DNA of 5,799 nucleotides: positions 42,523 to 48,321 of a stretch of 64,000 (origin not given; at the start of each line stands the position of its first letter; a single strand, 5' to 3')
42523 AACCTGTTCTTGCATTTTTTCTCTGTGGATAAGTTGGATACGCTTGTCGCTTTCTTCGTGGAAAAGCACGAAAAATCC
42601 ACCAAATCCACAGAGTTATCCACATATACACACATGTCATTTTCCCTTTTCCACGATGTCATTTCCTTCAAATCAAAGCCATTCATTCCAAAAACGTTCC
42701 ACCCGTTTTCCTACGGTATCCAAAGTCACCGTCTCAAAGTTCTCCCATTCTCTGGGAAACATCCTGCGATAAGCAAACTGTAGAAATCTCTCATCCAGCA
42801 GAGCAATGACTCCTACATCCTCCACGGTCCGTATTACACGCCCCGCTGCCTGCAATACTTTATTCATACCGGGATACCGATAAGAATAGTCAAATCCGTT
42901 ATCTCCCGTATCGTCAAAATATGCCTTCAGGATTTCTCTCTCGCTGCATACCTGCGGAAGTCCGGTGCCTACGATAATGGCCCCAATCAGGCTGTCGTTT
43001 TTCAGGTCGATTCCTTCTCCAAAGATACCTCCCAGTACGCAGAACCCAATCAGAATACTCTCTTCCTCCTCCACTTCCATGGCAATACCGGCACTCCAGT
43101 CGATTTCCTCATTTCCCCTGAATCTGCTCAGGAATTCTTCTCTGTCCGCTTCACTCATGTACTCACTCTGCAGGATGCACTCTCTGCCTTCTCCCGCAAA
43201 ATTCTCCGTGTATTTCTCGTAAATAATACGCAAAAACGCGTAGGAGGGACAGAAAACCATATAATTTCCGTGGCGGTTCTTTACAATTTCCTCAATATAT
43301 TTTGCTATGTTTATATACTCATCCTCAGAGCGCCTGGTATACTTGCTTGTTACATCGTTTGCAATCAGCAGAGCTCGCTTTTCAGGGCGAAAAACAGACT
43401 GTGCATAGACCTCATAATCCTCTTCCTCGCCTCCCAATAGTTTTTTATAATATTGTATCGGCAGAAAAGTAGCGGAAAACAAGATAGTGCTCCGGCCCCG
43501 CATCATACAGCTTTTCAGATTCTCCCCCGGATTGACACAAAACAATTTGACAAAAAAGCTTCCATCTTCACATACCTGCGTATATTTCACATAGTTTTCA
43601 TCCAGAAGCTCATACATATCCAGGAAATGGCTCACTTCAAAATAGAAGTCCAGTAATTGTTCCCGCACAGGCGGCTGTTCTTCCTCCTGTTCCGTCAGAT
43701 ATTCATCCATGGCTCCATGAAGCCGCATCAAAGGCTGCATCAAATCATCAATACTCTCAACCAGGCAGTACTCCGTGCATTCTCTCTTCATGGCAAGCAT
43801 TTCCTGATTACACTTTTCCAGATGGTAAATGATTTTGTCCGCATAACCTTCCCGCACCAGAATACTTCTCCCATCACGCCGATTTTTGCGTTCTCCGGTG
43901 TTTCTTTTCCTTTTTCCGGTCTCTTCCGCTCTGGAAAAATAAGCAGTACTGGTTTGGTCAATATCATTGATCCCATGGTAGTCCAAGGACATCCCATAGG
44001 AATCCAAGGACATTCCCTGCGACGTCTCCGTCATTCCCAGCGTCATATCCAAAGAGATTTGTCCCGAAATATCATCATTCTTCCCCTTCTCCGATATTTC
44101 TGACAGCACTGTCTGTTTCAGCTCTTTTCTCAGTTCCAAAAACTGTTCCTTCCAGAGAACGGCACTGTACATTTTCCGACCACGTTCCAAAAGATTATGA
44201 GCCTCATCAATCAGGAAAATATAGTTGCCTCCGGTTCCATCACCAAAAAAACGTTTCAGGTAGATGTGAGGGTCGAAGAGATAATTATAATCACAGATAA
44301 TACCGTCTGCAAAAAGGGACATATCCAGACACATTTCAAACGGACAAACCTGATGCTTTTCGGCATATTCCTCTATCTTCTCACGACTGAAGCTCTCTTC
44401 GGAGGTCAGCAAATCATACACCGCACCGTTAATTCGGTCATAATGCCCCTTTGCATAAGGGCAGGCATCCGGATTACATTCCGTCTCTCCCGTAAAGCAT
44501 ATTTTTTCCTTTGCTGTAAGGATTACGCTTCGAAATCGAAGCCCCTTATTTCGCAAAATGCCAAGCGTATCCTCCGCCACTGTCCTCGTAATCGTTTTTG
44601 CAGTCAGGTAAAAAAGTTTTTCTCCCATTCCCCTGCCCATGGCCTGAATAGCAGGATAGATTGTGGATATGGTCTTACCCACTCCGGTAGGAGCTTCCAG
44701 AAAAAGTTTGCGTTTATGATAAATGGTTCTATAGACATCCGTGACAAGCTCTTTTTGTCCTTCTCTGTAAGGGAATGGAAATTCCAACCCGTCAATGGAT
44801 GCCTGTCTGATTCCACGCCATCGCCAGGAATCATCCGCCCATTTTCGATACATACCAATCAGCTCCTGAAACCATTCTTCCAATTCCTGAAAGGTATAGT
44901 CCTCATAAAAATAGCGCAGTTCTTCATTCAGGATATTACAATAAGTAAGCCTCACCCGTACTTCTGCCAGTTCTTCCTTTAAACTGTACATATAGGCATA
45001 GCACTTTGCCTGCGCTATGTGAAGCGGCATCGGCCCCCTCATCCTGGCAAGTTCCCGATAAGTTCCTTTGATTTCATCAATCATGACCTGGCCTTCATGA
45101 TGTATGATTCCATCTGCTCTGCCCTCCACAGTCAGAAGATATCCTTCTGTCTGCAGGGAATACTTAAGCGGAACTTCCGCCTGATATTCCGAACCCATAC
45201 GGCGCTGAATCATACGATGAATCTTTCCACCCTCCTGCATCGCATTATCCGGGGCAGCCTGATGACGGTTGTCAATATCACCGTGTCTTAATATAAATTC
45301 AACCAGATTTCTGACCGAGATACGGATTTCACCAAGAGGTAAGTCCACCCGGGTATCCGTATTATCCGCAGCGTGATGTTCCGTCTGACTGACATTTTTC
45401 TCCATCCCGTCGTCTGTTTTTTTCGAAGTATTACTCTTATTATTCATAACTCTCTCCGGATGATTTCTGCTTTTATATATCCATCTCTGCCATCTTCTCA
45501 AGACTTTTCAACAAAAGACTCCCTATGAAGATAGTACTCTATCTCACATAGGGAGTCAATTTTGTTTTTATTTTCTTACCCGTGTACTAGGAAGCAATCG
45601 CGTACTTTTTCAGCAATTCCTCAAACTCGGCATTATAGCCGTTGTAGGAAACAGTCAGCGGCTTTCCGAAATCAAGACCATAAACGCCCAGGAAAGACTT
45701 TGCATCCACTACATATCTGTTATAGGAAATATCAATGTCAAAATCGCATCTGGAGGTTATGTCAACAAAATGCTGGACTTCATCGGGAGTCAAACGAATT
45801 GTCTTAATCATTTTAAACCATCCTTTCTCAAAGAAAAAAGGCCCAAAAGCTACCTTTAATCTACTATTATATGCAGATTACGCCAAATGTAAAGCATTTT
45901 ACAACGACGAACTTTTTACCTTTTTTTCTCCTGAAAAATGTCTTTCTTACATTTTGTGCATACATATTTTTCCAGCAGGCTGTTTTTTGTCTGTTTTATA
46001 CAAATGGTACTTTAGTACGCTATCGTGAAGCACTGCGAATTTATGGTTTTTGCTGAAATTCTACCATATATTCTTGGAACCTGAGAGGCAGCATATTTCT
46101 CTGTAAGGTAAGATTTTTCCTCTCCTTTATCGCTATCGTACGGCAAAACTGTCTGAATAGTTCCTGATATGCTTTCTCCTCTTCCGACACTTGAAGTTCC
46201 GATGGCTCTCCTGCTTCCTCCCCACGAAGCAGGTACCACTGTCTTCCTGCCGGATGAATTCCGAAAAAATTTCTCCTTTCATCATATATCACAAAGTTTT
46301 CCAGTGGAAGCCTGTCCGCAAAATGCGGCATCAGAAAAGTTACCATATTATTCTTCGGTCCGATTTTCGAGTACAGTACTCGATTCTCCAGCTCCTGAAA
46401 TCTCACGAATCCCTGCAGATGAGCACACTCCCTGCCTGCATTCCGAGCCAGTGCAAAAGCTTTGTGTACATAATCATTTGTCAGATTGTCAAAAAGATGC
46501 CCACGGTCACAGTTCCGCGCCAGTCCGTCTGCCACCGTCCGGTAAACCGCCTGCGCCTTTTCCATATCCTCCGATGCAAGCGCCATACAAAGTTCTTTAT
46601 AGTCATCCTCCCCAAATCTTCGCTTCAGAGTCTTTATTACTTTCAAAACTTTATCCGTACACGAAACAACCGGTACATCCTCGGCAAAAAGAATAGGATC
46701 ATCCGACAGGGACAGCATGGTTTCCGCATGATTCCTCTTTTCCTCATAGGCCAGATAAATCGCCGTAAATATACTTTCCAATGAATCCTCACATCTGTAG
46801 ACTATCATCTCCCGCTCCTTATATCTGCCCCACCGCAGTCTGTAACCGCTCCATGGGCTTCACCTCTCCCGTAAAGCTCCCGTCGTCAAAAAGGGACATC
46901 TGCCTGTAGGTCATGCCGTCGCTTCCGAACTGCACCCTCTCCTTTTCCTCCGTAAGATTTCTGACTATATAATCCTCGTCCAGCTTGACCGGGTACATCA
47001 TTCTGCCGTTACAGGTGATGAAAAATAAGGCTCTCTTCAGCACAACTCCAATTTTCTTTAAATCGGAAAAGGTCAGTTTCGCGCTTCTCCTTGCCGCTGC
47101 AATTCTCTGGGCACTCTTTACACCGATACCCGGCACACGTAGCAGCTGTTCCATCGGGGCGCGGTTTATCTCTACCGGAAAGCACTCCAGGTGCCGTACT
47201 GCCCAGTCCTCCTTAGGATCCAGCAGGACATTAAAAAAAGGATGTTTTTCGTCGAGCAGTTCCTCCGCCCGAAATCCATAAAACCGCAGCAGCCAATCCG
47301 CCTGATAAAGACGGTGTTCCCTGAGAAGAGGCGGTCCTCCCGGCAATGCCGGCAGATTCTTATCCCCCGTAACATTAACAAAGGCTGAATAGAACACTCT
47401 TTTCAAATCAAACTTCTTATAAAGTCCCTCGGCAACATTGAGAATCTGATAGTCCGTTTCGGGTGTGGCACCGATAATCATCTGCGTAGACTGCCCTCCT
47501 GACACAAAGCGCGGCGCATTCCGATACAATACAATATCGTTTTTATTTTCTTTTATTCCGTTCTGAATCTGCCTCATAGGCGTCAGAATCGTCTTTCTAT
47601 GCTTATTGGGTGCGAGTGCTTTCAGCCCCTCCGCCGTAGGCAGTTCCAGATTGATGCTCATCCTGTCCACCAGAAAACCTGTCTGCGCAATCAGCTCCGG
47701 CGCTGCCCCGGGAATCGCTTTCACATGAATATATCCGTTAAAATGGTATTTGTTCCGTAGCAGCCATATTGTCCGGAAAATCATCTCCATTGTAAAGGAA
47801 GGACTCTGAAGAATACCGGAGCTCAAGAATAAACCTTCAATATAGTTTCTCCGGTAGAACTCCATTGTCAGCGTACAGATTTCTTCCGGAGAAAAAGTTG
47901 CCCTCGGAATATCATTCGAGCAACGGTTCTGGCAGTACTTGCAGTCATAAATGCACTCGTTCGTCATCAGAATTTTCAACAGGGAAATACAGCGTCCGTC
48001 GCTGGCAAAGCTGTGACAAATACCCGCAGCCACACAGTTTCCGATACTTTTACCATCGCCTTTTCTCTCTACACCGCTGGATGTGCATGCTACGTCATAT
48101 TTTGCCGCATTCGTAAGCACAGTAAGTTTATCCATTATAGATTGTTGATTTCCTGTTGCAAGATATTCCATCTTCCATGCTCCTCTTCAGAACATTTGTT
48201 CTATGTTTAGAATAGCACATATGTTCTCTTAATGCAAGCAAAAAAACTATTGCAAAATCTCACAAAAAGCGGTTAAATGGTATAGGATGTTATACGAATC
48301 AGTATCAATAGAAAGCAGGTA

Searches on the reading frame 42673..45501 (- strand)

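Call 86: search_protein_families(library=pfam, proteins=[window:42673-45501:-], max_evalue=0.00001)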
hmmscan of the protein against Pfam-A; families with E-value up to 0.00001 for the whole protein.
window:42673-45501:- (942 aa): 3 families
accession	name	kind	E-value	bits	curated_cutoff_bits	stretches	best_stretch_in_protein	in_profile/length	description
PF13307.12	Helicase_C_2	-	3.2e-38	131.9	25.3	1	736-921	1-169/170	Helicase C-terminal domain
PF06733.21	DEAD_2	-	1.1e-13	51.6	21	1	330-452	53-170/172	DEAD_2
PF06777.17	HBB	-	9.9e-06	25.8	30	0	598-722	69-189/190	Helical and beta-bridge domain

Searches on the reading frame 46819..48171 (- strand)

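Call 86: search_protein_families(library=pfam, proteins=[window:46819-48171:-], max_evalue=0.00001)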
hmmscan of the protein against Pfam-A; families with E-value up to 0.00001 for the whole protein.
window:46819-48171:- (450 aa): 1 family
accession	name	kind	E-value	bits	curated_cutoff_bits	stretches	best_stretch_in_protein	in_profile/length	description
PF12836.13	HHH_3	-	9.7e-06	26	27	0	333-364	6-37/65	Helix-hairpin-helix motif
